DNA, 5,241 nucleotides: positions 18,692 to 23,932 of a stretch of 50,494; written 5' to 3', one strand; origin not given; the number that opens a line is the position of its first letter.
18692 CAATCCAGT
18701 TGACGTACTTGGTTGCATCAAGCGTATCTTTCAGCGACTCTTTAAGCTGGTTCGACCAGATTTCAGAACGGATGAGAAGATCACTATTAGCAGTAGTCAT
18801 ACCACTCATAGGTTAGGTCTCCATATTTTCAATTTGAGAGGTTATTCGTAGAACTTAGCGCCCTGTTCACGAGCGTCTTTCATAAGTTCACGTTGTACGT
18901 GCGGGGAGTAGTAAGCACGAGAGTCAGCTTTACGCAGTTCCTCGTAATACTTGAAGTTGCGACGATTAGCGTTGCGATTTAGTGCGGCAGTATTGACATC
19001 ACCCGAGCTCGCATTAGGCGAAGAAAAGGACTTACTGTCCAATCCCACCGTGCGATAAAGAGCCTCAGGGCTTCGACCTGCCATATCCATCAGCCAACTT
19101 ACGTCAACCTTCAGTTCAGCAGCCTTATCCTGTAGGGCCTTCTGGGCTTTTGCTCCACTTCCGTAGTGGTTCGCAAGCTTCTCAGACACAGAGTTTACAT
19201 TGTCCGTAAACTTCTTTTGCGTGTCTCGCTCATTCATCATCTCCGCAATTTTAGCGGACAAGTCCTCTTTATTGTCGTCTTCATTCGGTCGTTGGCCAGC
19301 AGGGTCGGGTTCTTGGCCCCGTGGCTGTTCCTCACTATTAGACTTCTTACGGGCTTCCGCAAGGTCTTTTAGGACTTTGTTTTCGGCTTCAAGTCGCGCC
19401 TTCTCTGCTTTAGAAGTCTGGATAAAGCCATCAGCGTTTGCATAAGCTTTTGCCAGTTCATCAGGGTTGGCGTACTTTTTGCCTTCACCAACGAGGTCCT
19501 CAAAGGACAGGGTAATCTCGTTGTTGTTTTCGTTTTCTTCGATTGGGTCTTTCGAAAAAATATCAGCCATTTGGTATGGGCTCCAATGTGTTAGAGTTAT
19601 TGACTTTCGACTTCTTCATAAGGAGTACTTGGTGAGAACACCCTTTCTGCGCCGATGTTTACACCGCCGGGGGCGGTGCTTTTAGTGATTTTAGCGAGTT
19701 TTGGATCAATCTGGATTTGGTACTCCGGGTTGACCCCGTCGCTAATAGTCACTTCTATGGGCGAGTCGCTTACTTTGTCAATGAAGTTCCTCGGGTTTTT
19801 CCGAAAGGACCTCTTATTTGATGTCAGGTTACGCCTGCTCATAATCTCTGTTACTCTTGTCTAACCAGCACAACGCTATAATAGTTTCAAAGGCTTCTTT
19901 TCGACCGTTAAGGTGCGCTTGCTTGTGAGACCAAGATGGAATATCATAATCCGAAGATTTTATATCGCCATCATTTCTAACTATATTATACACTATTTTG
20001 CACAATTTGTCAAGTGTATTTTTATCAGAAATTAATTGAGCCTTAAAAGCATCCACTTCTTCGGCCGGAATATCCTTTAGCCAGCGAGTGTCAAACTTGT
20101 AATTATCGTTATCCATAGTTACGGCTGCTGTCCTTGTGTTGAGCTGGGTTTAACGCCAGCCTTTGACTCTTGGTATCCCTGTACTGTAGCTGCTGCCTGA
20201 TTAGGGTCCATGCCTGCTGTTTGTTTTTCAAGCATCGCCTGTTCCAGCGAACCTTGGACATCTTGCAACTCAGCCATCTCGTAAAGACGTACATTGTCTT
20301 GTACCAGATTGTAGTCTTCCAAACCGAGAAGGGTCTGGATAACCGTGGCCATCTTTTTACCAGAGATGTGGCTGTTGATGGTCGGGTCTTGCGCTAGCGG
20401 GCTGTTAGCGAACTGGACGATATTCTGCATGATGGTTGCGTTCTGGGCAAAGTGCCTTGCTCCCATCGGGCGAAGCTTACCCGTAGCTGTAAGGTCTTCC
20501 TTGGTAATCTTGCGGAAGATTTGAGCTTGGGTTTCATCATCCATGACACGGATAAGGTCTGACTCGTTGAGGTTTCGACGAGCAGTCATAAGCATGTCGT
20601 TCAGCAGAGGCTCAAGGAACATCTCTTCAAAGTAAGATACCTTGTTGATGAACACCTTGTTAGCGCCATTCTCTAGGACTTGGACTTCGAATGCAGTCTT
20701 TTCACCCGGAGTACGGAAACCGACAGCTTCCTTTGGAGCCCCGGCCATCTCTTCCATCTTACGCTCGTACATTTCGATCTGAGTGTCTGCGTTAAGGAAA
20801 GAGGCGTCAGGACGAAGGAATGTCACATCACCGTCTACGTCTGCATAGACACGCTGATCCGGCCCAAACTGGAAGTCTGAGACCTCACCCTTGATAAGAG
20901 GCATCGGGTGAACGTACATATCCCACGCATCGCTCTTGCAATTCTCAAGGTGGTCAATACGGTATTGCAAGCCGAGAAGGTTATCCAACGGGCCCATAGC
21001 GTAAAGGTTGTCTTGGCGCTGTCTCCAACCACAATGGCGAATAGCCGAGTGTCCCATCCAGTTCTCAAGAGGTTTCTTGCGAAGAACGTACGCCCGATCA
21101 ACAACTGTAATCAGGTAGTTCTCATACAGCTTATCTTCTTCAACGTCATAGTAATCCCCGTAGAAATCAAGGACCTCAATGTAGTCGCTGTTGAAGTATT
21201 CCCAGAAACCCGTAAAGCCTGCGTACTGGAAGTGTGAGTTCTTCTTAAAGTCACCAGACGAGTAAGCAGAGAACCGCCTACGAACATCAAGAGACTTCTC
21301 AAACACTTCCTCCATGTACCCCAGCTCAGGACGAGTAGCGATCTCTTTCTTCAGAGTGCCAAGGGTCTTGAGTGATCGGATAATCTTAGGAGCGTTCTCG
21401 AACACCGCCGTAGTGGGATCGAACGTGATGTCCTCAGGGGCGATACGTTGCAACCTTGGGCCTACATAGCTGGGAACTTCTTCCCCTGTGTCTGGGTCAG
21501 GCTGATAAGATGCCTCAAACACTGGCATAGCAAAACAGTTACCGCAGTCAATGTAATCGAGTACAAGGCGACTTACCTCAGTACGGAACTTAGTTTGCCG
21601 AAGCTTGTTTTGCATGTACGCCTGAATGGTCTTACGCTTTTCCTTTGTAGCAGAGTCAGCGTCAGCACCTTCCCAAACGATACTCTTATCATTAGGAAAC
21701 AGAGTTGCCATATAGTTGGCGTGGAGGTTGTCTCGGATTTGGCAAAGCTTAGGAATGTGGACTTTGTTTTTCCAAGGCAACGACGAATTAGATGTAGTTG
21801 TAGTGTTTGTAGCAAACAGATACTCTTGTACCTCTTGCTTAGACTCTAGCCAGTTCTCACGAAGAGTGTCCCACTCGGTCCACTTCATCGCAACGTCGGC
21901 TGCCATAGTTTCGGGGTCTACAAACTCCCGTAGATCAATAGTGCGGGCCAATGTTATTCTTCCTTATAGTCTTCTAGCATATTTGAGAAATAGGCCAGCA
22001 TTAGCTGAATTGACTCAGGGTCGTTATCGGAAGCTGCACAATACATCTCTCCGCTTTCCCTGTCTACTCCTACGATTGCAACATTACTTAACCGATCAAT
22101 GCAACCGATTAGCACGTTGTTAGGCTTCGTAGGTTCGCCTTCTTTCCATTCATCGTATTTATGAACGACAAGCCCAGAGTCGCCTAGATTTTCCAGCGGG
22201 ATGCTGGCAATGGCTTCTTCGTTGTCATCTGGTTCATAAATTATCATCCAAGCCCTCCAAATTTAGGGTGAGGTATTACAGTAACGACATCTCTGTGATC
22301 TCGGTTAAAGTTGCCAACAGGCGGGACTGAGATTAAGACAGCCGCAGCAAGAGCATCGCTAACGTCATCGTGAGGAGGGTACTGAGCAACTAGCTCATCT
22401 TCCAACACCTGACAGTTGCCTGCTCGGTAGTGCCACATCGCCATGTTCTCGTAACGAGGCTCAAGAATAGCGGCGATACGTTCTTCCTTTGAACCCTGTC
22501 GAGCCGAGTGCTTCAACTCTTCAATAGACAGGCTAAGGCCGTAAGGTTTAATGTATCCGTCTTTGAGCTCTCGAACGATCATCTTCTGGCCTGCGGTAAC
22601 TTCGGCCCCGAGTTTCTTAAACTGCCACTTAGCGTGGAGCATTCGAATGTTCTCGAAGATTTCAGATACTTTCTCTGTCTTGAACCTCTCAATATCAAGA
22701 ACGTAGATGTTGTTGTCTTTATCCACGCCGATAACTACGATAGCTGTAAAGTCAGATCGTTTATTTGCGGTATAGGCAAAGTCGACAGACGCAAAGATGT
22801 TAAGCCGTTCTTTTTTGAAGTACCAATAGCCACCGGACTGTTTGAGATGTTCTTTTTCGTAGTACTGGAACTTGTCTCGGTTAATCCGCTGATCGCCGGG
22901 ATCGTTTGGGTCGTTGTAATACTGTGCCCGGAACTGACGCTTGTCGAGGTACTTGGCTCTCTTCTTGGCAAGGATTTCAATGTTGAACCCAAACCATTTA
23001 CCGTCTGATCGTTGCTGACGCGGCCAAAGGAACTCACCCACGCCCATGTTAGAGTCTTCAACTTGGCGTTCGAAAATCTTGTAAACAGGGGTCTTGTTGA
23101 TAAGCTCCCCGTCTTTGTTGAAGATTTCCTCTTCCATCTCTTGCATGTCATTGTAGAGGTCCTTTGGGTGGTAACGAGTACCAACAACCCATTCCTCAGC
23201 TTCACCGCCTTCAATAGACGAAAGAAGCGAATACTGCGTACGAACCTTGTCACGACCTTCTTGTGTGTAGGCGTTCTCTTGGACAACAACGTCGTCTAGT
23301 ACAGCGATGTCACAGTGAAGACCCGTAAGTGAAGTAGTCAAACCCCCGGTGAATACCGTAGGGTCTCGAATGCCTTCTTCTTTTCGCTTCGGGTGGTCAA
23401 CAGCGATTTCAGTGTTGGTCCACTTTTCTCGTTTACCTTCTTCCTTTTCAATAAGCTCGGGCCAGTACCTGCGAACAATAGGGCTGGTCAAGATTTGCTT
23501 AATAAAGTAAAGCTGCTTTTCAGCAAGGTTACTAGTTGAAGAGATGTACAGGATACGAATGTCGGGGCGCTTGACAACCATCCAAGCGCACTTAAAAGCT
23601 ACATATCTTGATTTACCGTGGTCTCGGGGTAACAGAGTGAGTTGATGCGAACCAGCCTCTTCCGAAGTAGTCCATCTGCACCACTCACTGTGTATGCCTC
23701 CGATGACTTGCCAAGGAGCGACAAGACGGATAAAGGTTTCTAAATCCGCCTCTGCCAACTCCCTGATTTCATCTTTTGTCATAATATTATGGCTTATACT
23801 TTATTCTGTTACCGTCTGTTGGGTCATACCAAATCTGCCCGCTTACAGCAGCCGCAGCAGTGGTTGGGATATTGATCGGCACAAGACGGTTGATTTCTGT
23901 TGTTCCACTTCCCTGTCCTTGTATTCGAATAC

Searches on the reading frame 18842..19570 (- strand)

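Call 24: search_protein_families(library=phrogs, proteins=[window:18842-19570:-], max_evalue=0.001)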
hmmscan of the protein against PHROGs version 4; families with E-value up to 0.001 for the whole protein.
window:18842-19570:- (242 aa): 1 family
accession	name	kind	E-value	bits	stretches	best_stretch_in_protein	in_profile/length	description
phrog_7931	-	unknown function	9.4e-27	95.3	1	23-242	32-244/250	-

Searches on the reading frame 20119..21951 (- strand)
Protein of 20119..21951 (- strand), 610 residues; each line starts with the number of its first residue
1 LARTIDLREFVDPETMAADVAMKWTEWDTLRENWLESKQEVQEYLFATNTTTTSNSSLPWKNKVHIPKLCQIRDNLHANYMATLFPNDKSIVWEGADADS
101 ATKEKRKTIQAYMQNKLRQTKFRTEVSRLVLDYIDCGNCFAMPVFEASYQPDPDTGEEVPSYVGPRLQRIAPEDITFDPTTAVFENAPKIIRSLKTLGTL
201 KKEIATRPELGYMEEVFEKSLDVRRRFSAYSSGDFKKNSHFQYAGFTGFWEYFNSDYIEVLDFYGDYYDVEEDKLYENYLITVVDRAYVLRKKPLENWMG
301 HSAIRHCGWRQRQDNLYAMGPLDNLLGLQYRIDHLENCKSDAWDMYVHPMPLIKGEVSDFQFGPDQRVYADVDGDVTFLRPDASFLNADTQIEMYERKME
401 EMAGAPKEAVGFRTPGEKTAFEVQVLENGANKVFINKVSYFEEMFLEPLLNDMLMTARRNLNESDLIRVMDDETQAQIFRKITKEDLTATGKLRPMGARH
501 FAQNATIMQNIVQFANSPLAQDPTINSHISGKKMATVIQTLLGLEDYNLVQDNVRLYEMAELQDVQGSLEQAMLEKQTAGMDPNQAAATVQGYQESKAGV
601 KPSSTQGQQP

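Call 24: search_protein_families(library=phrogs, proteins=[window:20119-21951:-], max_evalue=0.001)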
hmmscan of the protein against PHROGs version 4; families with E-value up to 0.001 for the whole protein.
window:20119-21951:- (610 aa): 1 family
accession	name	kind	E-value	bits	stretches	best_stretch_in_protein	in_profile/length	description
phrog_332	-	connector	1.9e-81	275.1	1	16-596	10-547/560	head-tail adaptor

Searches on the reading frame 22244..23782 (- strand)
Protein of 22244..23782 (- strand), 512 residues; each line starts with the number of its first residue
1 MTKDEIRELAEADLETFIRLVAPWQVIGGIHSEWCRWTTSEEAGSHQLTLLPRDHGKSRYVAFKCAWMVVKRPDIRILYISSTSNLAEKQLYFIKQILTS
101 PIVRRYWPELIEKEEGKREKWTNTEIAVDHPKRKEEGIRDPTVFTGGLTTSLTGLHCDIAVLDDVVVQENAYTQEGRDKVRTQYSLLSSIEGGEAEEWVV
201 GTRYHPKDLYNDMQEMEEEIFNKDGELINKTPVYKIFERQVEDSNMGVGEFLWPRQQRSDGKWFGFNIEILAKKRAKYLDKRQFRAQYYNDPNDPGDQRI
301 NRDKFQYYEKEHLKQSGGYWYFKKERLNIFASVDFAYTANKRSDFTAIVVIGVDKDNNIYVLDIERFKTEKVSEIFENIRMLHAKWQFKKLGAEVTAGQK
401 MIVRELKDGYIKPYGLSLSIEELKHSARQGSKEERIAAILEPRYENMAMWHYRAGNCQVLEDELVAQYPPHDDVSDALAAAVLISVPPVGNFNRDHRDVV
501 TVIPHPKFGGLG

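Call 24: search_protein_families(library=phrogs, proteins=[window:22244-23782:-], max_evalue=0.001)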
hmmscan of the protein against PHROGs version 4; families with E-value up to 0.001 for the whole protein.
window:22244-23782:- (512 aa): 6 families
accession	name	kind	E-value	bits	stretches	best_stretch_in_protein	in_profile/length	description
phrog_38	-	head and packaging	5.6e-90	304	1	5-495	266-713/760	terminase large subunit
phrog_20726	-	unknown function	5.7e-46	157.7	1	327-510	1-193/199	-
phrog_4758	-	head and packaging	6.6e-16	59.4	1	5-220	11-224/243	terminase large subunit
phrog_5573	-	head and packaging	3.4e-14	53.9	1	266-480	32-229/250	terminase large subunit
phrog_979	-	head and packaging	8.3e-07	29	1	306-379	414-493/642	terminase large subunit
phrog_17672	-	head and packaging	4.3e-06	26.9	1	48-191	69-206/395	terminase large subunit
